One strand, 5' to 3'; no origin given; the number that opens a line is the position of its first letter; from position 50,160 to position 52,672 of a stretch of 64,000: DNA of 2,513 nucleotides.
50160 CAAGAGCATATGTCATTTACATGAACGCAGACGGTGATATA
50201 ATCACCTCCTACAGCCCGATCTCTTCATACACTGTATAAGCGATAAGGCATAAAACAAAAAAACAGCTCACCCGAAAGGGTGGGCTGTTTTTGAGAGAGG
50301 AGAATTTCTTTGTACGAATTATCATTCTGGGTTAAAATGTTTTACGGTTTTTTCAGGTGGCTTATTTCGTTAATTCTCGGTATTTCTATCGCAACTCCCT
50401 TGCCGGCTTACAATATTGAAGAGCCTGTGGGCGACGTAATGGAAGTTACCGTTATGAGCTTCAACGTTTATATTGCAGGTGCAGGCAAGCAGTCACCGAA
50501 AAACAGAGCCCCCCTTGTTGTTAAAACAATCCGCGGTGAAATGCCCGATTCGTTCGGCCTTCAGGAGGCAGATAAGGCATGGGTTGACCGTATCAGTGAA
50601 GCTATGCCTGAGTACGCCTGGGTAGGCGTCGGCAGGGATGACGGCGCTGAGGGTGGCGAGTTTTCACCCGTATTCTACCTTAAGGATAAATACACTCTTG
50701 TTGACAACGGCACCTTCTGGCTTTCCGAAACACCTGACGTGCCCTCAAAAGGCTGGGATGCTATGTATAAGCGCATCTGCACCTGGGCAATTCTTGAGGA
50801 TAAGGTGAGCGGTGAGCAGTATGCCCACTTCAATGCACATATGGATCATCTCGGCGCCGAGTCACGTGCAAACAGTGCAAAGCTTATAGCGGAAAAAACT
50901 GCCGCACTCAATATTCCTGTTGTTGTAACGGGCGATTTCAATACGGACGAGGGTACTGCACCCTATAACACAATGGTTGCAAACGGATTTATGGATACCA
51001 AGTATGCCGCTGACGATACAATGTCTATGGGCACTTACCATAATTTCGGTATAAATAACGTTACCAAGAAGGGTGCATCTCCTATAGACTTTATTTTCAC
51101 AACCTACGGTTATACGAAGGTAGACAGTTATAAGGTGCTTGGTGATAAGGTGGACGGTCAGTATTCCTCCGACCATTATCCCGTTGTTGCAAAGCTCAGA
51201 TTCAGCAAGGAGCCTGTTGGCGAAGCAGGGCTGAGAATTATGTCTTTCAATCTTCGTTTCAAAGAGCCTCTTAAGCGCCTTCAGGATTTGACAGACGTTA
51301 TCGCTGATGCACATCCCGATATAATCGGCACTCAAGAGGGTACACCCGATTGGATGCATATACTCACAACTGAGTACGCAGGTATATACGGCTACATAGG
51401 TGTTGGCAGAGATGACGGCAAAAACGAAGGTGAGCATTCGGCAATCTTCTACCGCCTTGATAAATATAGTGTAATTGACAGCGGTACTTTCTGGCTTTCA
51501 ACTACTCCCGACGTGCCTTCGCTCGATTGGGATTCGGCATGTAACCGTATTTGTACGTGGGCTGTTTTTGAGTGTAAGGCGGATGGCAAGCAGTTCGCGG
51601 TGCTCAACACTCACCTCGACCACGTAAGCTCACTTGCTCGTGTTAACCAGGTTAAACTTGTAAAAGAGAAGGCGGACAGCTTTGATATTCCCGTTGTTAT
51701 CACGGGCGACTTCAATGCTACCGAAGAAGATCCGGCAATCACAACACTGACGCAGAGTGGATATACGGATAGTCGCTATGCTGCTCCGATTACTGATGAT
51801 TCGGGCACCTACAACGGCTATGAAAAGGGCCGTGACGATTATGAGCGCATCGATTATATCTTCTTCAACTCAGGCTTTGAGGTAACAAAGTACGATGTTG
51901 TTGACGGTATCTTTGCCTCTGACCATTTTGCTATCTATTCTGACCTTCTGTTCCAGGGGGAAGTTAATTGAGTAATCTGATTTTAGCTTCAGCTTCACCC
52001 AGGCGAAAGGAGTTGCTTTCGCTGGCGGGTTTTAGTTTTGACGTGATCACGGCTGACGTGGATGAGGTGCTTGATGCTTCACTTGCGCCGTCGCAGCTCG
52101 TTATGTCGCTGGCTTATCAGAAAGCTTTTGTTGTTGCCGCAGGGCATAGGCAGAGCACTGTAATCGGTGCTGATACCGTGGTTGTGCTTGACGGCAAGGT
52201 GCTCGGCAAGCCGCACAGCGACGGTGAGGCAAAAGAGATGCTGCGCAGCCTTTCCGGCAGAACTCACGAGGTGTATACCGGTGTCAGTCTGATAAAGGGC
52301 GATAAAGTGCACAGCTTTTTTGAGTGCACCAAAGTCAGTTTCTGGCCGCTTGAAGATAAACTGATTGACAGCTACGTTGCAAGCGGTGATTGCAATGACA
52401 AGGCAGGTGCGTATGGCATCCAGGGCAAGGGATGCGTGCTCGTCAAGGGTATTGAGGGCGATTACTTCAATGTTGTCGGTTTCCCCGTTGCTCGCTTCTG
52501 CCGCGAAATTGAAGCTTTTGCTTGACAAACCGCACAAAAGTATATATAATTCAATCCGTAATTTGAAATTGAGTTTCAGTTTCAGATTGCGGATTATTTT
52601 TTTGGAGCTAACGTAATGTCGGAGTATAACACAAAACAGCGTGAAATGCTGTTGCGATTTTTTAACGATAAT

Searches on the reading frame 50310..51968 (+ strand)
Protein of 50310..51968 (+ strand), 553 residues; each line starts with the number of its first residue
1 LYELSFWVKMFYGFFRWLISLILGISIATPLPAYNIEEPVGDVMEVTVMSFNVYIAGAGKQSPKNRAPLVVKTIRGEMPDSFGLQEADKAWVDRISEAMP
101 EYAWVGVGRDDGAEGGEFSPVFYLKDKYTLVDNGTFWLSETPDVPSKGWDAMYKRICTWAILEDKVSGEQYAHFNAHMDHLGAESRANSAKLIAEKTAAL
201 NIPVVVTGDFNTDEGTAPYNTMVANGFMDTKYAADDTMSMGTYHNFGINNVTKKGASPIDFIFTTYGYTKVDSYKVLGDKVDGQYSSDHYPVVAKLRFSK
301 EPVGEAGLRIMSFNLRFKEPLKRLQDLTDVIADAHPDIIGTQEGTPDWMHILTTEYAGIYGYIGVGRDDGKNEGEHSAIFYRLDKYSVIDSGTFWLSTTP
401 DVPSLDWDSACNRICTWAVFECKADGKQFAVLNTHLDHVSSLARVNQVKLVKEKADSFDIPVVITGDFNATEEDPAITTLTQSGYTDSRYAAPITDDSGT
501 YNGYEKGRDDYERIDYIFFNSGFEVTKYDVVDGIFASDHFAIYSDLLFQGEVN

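Call 23: search_protein_families(library=padloc, max_evalue=0.01, proteins=[window:50310-51968:+])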
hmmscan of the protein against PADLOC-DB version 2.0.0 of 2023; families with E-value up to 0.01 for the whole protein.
window:50310-51968:+ (553 aa): 0 families

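Call 24: search_protein_families(library=pfam, max_evalue=0.001, proteins=[window:50310-51968:+])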
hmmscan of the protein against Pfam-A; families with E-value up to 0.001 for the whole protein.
window:50310-51968:+ (553 aa): 2 families
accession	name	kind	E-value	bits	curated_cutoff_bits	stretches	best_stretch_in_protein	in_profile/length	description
PF03372.29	Exo_endo_phos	-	1.5e-31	110.3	24.5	2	311-539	1-225/225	Endonuclease/Exonuclease/phosphatase family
PF14529.12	Exo_endo_phos_2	-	5e-06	26.8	27.4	0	191-292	19-116/117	Endonuclease-reverse transcriptase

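Call 95: search_solved_structures(query=window:50310-51968:+, max_evalue=0.001)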
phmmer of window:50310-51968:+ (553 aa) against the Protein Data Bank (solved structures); distinct sequences matched with E-value up to 0.001: 4.
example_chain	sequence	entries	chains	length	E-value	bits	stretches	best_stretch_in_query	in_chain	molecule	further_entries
3mpr_A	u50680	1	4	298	1.9e-48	168.6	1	46-279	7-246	Putative endonuclease/exonuclease/phosphatase family protein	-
4c1r_A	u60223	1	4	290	2.2e-48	168.4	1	64-279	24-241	MANNOSYL-6-PHOSPHATASE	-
3g6s_A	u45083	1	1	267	7.9e-42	146.8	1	69-297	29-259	Putative endonuclease/exonuclease/phosphatase family protein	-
3l1w_A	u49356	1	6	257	9.3e-28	100.4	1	368-546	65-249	Uncharacterized protein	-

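Call 96: search_protein_families(library=ncbifam, max_evalue=0.001, proteins=[window:50310-51968:+])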
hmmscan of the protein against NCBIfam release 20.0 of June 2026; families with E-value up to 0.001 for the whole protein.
window:50310-51968:+ (553 aa): 3 families
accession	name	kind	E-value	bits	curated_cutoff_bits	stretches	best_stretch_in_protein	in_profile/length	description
NF003842.0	PRK05421.1-4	equivalog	4.9e-10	39.2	144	1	424-546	140-255/259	endonuclease/exonuclease/phosphatase family protein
NF033681.1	ExeM_NucH_DNase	subfamily_domain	3.1e-06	26.3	300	1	443-503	415-480/546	ExeM/NucH family extracellular endonuclease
TIGR00633.1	xth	equivalog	4.4e-06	26.4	99.05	0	214-296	174-254/255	exodeoxyribonuclease III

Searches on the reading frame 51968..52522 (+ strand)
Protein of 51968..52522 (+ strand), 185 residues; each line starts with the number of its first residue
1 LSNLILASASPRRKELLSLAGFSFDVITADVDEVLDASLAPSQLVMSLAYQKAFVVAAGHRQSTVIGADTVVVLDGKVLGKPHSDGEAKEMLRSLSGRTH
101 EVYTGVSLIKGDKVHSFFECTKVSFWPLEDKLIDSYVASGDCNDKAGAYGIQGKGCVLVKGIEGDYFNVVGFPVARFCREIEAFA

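Call 18: find_encoding_contigs(protein=window:51968-52522:+, flank=10000, max_places=6)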
Protein window:51968-52522:+ (185 aa): no gene with exactly this product is on record in the collection.

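Call 24: search_protein_families(library=pfam, max_evalue=0.001, proteins=[window:51968-52522:+])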
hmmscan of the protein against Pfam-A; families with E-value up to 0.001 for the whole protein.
window:51968-52522:+ (185 aa): 1 family
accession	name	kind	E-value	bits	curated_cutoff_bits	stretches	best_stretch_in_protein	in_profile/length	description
PF02545.19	Maf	-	1.1e-60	205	27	1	3-183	1-186/187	Maf-like protein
